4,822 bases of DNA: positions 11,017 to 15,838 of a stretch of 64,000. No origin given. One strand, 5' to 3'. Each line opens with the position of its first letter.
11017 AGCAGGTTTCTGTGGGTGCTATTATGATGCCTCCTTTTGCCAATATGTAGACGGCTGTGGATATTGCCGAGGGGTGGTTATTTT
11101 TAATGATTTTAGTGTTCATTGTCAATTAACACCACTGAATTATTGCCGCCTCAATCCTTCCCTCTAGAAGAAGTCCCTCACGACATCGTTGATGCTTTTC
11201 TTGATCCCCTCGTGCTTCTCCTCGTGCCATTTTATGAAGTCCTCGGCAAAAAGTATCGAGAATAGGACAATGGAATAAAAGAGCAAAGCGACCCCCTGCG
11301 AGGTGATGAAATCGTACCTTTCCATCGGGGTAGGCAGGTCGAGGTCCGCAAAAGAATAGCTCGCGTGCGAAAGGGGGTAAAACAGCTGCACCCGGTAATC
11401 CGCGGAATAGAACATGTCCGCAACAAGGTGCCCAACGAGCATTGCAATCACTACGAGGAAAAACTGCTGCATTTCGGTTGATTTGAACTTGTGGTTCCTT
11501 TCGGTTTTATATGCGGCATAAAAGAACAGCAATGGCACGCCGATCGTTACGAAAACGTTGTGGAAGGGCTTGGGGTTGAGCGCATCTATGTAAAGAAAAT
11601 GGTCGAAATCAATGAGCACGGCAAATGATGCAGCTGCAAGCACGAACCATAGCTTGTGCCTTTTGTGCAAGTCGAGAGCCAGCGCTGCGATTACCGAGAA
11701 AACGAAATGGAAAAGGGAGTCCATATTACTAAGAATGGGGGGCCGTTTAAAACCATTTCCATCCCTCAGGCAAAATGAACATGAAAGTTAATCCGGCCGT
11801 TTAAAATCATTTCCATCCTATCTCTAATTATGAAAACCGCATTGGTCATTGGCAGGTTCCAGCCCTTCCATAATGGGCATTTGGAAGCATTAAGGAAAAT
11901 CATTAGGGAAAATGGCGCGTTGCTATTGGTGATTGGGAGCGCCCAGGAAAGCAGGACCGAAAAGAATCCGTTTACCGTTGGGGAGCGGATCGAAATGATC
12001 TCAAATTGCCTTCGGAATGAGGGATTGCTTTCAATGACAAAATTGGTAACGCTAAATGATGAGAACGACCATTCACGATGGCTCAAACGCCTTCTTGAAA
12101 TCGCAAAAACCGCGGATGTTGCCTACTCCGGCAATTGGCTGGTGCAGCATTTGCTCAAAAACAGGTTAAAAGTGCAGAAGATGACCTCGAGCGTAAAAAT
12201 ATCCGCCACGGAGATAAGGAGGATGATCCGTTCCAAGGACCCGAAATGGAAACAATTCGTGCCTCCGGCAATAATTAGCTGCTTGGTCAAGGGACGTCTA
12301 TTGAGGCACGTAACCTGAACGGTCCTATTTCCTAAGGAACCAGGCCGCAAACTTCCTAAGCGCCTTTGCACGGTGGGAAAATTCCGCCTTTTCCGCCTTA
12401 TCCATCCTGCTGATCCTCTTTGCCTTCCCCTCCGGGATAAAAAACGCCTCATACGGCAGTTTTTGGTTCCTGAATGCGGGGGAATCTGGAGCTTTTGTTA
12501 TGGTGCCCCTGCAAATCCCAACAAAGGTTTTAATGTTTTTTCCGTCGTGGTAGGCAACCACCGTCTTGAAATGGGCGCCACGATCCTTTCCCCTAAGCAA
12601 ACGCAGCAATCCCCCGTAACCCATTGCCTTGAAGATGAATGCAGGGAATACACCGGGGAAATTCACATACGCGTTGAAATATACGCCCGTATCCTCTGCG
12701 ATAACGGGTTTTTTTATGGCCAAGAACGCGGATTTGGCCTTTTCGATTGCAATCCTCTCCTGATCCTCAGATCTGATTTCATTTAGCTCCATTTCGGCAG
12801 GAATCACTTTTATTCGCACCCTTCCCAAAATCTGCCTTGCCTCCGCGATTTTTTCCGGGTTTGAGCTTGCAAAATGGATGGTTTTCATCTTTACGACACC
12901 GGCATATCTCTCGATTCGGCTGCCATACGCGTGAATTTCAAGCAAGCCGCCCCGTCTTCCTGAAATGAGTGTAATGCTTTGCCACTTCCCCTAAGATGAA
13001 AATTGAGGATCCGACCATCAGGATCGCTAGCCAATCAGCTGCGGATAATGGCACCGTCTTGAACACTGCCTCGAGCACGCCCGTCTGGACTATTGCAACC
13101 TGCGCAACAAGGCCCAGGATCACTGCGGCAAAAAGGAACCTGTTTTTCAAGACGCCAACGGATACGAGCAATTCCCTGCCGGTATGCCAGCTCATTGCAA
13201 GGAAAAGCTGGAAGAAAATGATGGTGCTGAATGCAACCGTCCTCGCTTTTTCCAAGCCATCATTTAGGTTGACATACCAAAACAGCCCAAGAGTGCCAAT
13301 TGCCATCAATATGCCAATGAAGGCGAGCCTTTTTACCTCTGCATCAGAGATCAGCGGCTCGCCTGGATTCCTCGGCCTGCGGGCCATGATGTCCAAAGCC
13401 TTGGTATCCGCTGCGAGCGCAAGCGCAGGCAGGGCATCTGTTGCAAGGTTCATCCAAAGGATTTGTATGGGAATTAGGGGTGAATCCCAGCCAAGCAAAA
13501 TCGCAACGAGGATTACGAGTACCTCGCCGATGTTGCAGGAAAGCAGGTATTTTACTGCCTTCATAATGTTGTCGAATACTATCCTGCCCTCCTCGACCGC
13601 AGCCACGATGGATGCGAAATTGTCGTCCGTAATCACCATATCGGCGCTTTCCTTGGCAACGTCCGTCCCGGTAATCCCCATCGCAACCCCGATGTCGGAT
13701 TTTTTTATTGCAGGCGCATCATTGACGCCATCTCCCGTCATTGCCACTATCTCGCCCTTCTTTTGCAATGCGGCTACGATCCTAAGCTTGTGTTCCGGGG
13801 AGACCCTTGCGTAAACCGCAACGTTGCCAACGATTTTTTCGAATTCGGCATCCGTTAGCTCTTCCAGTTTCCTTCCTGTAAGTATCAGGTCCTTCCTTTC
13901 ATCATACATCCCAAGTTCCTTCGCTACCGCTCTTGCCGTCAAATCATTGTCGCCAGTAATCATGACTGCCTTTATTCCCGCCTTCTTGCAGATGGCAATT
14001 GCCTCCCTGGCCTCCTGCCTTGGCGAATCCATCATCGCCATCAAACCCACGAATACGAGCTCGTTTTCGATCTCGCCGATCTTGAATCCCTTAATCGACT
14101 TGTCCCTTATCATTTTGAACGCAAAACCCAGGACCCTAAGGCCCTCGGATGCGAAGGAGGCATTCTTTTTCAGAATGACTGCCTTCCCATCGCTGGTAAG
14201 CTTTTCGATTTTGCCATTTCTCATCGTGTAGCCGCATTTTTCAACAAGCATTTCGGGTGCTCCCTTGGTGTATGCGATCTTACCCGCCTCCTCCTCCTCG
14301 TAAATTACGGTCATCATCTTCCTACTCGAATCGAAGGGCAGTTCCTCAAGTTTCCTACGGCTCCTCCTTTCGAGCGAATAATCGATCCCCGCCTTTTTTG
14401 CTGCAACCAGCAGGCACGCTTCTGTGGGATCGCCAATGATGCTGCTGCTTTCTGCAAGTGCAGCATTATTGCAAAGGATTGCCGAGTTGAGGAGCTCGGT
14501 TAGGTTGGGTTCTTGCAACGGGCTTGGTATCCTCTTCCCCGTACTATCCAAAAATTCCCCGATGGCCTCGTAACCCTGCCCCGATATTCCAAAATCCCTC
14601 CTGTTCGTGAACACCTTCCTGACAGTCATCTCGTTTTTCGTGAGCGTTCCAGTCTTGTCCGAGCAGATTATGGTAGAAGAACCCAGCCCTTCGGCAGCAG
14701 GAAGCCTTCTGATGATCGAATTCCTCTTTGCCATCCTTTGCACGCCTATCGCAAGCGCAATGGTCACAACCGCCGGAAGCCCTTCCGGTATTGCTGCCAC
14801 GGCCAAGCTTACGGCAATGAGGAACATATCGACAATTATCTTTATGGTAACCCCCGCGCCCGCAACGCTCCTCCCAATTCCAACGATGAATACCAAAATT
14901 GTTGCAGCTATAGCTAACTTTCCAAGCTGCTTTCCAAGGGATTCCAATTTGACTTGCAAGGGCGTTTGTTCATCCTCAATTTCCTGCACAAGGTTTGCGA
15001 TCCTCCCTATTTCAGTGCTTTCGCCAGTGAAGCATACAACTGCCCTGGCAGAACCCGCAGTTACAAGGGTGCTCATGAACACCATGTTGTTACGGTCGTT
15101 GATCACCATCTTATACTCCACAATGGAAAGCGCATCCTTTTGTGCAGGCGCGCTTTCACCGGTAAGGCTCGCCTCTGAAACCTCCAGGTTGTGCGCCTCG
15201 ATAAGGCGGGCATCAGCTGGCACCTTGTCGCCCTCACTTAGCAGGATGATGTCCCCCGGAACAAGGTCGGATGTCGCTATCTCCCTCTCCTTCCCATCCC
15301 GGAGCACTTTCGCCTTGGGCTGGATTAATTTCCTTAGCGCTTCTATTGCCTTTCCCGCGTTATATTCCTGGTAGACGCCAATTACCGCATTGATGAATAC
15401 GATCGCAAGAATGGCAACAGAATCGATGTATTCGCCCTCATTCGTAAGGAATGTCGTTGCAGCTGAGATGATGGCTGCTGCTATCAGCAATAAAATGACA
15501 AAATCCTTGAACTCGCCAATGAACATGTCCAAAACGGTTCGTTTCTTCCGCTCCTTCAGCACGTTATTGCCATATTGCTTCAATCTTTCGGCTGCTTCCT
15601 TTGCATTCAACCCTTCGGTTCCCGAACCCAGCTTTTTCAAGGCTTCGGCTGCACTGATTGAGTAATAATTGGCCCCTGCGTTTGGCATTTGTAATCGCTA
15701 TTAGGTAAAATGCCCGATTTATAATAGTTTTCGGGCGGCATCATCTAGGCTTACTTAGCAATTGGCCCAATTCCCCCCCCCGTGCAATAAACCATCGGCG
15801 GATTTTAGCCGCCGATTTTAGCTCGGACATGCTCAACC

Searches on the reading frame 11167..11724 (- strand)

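Call 67: search_protein_families(library=pfam, proteins=[window:11167-11724:-], max_evalue=0.01)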
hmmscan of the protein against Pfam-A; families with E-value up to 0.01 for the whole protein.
window:11167-11724:- (186 aa): 2 families
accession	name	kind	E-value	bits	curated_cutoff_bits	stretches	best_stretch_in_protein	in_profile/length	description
PF04307.19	YdjM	-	1.4e-08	34.9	29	1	1-126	1-127/176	YdjM inner membrane protein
PF01757.29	Acyl_transf_3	-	9.3e-05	22.1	31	1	7-160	132-264/326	Acyltransferase domain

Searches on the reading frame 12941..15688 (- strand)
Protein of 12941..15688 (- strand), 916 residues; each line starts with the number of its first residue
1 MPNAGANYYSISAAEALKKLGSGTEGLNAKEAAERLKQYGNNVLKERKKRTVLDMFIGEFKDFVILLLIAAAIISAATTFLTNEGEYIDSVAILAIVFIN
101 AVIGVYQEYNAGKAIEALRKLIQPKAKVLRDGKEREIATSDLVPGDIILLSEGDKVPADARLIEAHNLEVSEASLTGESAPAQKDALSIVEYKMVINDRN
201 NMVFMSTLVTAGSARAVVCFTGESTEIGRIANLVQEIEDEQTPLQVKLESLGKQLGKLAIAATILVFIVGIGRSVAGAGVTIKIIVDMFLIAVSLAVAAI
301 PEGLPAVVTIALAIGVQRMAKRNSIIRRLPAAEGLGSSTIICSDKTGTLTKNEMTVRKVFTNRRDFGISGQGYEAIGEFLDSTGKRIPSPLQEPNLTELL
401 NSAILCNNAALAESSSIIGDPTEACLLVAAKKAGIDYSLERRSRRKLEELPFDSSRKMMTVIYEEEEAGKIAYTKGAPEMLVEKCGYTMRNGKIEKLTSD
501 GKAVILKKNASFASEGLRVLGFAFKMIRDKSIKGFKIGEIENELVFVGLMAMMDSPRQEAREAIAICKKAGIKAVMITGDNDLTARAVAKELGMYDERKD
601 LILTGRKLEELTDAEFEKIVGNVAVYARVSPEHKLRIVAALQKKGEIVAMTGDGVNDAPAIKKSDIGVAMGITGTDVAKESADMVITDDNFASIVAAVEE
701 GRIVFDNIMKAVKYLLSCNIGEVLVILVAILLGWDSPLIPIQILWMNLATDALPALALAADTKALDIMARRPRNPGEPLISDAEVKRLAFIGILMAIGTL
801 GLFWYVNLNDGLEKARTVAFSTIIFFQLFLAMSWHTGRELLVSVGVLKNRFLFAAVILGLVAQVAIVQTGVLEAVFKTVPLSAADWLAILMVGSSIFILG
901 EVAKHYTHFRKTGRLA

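Call 77: search_protein_families(library=pfam, proteins=[window:12941-15688:-], max_evalue=0.001)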
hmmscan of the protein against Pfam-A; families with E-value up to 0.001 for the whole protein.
window:12941-15688:- (916 aa): 7 families
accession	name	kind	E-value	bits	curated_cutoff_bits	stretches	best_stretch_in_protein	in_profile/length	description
PF00122.25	E1-E2_ATPase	-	2.4e-53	180.8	28.1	1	120-322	1-181/181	E1-E2 ATPase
PF00689.26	Cation_ATPase_C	-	1.8e-47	161.8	27.3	1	736-904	2-173/175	Cation transporting ATPase, C-terminus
PF13246.12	Cation_ATPase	-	1.6e-22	79.7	21.7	1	404-487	1-90/91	Cation transport ATPase (P-type)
PF00702.32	Hydrolase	-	3.2e-21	77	26.4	1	341-664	4-190/191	haloacid dehalogenase-like hydrolase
PF00690.31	Cation_ATPase_N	-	6.7e-20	71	20.4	1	9-75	2-69/69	Cation transporter/ATPase, N-terminus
PF12710.13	HAD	-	3.4e-06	28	27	1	523-661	53-188/189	haloacid dehalogenase-like hydrolase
PF08282.18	Hydrolase_3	-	8.2e-06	26.2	20.9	1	640-695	198-252/255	haloacid dehalogenase-like hydrolase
